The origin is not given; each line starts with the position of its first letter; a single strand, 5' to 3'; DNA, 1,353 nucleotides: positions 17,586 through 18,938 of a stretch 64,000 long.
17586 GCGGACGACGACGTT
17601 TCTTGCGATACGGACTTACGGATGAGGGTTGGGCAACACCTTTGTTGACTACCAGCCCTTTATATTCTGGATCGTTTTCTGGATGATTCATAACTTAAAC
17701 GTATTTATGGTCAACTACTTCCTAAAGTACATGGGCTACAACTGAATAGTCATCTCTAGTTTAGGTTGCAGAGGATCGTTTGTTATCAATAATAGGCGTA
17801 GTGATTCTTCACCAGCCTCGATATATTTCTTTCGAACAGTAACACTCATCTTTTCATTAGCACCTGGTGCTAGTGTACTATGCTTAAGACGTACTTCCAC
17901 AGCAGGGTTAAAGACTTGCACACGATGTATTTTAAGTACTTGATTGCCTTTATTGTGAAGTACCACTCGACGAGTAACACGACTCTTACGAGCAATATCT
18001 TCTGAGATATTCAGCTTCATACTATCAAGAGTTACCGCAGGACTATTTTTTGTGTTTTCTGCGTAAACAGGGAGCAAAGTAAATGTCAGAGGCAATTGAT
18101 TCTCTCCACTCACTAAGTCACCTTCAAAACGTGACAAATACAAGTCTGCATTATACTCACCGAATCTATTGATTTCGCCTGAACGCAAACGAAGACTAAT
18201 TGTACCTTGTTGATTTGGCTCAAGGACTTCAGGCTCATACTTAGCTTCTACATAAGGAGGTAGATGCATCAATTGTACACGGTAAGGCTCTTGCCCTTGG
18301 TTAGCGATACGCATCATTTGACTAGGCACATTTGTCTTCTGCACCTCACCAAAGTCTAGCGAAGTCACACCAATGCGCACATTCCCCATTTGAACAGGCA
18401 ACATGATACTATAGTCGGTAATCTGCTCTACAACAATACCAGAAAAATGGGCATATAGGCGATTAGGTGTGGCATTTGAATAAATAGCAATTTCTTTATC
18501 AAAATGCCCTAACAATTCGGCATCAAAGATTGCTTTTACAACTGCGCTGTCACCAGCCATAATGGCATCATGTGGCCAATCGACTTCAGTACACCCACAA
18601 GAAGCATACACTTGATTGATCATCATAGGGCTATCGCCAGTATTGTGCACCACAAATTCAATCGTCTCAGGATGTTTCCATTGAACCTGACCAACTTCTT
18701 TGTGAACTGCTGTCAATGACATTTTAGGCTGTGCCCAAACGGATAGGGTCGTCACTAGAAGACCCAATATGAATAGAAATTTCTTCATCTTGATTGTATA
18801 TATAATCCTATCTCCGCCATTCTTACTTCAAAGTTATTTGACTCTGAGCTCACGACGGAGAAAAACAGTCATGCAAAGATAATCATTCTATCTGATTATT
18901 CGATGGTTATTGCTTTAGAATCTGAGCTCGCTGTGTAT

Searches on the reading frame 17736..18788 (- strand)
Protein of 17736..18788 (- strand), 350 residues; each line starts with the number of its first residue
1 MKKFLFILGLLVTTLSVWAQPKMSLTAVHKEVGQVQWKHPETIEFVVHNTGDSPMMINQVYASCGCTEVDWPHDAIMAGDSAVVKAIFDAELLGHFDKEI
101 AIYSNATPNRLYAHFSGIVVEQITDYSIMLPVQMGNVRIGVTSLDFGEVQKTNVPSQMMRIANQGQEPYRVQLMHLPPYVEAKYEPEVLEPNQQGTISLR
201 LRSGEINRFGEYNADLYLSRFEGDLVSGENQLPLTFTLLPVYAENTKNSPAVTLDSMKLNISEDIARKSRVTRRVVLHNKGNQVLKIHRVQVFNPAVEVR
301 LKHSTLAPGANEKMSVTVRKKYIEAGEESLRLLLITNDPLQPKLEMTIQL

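Call 5: search_protein_families(library=pfam, proteins=[window:17736-18788:-], max_evalue=0.01)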
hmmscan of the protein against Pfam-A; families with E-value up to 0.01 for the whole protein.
window:17736-18788:- (350 aa): 5 families
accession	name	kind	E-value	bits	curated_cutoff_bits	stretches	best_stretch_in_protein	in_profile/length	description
PF07610.17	DUF1573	-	9.6e-36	122.2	26.1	2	30-119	8-98/98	Protein of unknown function (DUF1573)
PF22544.2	HYDIN_VesB_CFA65-like_Ig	-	1.7e-25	89.6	25.5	2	21-117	1-99/100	HYDIN/CFA65/VesB-like, Ig-like domain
PF14874.12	PapD-like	-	0.00052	20.6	27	0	265-320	16-73/102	Flagellar-associated PapD-like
PF21310.3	OCRL-like_ASH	-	0.0055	17.3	27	0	142-175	4-37/109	Inositol polyphosphate 5-phosphatase OCRL-like, ASH domain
PF15780.11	ASH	-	0.0099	16.5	27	0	142-198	12-71/98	Abnormal spindle-like microcephaly-assoc'd, ASPM-SPD-2-Hydin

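Call 6: search_protein_families(library=ncbifam, proteins=[window:17736-18788:-], max_evalue=0.01)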
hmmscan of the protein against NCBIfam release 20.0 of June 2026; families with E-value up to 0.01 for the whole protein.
window:17736-18788:- (350 aa): 2 families
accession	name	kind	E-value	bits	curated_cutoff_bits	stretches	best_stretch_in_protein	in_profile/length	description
NF041425.1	OS_HP2_seleno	subfamily_domain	4.3e-18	65.5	100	2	44-109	20-86/98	OS_HP2 family (seleno)protein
NF012200.0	choice_anch_D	domain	2e-05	25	45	0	135-171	15-51/108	choice-of-anchor D domain-containing protein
